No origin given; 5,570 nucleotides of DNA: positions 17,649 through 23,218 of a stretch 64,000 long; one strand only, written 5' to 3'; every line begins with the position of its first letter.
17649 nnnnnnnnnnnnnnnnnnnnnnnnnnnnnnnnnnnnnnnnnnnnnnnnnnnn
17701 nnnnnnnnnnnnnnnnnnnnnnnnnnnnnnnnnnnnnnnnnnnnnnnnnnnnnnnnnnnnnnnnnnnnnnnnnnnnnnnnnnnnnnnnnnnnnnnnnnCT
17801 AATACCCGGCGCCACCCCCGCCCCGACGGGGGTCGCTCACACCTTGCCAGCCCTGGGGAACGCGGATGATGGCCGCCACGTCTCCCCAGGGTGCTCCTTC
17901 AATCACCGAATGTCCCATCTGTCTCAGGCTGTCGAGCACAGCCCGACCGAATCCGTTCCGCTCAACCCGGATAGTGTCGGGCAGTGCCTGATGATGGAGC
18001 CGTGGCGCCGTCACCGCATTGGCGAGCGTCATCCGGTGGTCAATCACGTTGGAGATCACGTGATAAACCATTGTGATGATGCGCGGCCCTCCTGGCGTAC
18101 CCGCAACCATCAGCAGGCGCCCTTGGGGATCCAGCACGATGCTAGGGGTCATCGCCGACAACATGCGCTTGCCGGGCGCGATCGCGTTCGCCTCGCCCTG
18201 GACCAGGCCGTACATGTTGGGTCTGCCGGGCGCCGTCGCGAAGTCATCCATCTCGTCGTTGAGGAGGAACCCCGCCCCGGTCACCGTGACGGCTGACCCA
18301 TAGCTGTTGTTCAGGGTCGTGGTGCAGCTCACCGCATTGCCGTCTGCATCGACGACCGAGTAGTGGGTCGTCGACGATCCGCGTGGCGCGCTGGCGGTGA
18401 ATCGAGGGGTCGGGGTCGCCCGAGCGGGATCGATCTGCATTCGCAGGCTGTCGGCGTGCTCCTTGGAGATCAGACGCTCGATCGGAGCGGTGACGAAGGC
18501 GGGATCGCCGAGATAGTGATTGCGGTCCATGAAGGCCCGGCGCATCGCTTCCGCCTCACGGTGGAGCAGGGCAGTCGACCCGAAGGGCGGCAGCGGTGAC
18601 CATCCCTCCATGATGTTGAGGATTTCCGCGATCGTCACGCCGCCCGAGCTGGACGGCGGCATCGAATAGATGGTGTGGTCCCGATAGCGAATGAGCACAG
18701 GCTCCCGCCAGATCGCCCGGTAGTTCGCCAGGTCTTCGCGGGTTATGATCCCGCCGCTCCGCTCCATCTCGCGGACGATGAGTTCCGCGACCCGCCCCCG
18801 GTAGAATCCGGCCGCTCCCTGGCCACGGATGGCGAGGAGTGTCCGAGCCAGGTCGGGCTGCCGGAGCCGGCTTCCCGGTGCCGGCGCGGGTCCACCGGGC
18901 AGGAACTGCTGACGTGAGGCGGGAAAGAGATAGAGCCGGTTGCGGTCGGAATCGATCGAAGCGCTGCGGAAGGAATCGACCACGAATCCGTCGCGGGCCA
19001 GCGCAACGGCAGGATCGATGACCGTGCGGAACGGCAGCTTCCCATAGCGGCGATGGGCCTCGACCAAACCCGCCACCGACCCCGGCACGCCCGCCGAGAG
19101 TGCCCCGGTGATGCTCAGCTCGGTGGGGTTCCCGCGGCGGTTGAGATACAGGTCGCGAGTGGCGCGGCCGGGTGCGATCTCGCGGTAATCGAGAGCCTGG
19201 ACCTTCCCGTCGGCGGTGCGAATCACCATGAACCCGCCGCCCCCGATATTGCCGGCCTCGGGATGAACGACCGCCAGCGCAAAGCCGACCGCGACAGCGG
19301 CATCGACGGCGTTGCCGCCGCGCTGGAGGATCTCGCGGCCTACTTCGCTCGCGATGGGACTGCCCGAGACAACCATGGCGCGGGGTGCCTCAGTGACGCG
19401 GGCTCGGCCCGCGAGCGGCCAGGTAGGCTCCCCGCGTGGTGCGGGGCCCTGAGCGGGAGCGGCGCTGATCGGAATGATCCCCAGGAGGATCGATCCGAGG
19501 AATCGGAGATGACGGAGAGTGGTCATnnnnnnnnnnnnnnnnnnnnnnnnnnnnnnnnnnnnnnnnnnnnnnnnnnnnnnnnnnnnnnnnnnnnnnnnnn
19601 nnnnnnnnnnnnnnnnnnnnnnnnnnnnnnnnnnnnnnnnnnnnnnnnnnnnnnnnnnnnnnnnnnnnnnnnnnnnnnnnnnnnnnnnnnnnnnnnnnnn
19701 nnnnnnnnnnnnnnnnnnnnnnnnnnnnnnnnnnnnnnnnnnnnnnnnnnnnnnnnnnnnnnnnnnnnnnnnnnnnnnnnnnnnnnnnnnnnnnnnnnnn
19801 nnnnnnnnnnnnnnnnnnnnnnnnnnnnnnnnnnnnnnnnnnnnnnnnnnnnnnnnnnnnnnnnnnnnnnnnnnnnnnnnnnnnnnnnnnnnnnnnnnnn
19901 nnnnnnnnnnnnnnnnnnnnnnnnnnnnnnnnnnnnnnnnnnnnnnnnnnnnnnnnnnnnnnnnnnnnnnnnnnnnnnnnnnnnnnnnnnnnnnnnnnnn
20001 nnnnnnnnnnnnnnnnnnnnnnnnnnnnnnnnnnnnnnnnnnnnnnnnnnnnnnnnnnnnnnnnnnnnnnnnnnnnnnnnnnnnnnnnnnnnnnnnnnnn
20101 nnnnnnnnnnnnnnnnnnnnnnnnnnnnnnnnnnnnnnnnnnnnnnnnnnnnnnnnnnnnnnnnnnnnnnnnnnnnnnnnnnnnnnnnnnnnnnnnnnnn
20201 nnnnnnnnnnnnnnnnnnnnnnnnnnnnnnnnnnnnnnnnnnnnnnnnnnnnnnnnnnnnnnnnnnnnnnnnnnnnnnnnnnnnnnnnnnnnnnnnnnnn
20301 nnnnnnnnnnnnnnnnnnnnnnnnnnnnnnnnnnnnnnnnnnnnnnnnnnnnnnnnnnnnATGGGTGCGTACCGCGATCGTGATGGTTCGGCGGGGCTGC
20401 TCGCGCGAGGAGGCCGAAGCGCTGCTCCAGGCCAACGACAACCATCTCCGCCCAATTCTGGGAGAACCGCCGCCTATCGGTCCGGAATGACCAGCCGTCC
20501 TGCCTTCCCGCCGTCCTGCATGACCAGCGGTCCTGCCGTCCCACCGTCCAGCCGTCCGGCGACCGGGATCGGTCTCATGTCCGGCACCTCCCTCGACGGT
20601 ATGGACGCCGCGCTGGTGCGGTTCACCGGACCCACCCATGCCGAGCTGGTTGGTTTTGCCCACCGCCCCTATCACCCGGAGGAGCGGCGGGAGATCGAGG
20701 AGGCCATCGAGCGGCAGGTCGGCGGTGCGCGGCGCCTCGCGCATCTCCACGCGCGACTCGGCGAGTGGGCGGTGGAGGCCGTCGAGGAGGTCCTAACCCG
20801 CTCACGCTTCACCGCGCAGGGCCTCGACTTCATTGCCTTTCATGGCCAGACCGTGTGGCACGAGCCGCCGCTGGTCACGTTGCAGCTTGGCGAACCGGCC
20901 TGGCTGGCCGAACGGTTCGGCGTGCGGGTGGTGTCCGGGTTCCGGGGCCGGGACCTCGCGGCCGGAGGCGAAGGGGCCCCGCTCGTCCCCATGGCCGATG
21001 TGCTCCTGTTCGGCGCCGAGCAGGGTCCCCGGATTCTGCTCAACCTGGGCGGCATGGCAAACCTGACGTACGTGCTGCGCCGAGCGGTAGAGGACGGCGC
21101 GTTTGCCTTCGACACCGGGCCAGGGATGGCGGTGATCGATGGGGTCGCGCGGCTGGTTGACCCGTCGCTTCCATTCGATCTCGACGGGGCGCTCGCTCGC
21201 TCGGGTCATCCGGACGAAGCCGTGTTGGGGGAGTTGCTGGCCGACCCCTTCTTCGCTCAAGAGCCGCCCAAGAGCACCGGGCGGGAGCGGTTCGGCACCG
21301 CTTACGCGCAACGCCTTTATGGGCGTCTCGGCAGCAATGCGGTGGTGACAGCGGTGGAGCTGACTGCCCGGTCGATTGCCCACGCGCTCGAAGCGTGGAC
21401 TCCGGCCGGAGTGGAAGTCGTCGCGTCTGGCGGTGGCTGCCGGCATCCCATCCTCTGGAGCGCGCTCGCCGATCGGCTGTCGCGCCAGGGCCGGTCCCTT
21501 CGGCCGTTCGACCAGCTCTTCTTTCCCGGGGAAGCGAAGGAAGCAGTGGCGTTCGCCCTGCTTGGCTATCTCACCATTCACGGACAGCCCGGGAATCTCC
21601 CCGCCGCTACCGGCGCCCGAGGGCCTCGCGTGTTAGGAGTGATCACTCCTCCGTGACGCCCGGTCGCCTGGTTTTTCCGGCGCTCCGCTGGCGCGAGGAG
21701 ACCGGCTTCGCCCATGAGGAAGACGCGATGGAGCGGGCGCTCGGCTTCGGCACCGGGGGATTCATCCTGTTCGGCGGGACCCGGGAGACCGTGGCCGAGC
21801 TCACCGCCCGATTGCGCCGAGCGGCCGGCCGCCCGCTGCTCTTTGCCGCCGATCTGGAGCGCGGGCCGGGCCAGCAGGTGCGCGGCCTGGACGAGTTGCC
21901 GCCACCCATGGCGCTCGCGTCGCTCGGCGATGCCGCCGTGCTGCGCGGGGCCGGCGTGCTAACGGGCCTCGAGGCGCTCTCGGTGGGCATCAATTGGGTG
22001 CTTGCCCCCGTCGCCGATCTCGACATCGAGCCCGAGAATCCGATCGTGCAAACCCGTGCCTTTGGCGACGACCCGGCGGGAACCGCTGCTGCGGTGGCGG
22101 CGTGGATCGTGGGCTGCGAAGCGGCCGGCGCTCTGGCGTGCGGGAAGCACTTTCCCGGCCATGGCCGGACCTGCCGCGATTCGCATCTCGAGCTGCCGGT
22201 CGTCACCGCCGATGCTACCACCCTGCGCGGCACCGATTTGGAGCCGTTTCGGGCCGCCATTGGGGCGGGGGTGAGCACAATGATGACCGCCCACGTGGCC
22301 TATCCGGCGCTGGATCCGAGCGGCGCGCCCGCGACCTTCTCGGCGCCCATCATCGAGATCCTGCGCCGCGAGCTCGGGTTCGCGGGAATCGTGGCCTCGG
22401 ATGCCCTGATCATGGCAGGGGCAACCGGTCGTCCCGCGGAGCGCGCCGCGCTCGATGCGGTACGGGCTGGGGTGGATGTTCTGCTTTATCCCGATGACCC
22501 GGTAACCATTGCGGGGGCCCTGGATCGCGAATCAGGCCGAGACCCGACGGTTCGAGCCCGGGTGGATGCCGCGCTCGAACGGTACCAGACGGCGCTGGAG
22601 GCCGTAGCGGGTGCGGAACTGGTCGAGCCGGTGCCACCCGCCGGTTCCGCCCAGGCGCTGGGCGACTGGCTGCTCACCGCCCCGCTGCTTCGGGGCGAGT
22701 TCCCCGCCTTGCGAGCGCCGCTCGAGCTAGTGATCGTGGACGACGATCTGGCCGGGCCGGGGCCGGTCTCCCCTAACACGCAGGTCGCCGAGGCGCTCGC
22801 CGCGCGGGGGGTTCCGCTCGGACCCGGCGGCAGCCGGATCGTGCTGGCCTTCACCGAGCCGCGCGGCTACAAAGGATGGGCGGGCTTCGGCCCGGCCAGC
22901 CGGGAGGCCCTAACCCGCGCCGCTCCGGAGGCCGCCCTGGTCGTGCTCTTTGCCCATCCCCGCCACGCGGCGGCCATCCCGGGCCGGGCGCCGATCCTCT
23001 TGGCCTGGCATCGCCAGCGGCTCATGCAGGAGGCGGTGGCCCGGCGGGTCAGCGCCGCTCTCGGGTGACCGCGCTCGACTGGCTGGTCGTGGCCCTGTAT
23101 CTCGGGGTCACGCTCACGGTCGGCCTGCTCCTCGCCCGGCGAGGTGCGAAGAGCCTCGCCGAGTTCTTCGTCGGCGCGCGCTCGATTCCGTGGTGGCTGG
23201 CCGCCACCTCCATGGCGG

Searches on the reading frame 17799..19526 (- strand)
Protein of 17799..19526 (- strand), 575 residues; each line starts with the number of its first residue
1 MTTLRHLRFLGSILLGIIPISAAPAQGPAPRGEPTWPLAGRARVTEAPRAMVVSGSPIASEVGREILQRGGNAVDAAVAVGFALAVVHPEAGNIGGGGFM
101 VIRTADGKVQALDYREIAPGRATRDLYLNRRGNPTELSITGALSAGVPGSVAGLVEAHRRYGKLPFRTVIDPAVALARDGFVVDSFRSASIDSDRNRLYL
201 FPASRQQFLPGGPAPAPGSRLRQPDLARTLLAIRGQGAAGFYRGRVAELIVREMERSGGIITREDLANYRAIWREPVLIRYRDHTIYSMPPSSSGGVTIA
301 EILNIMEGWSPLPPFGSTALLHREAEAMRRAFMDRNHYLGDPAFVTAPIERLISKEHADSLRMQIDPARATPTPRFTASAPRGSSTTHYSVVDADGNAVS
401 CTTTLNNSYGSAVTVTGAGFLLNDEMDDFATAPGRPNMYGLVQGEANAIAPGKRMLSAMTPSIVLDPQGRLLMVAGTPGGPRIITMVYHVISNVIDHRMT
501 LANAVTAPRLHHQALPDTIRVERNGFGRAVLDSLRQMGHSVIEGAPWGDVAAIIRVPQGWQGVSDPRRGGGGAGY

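Call 73: search_protein_families(library=pfam, proteins=[window:17799-19526:-], max_evalue=0.00001)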
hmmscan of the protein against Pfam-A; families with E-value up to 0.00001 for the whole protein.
window:17799-19526:- (575 aa): 1 family
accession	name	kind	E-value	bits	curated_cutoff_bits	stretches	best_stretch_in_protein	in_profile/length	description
PF01019.26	G_glu_transpept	-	1.2e-169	565.9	27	1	64-570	1-512/512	Gamma-glutamyltranspeptidase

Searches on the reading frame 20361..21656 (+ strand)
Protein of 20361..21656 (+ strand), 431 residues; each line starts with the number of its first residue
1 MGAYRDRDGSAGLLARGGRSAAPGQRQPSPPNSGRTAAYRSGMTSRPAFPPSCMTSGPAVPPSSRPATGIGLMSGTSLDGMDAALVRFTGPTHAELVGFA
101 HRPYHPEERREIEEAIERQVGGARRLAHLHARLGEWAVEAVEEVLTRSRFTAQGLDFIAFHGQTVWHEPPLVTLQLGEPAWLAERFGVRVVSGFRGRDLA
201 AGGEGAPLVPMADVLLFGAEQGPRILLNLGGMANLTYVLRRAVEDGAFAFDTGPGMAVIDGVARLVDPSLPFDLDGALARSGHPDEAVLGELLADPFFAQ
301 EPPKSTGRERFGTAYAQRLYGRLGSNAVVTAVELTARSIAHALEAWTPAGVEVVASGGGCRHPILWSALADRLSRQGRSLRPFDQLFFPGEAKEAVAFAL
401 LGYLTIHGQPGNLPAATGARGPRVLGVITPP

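Call 73: search_protein_families(library=pfam, proteins=[window:20361-21656:+], max_evalue=0.00001)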
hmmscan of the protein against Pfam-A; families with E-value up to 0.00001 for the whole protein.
window:20361-21656:+ (431 aa): 1 family
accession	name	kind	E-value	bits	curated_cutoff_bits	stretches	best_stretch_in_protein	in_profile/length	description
PF03702.20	AnmK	-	4.1e-90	303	24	1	70-430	4-366/367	Anhydro-N-acetylmuramic acid kinase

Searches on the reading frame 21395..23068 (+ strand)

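Call 73: search_protein_families(library=pfam, proteins=[window:21395-23068:+], max_evalue=0.00001)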
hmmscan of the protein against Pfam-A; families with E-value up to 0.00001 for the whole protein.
window:21395-23068:+ (557 aa): 1 family
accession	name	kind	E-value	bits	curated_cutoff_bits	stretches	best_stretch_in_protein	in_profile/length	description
PF00933.27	Glyco_hydro_3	-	1.7e-57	195.7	27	1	121-397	30-313/316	Glycosyl hydrolase family 3 N terminal domain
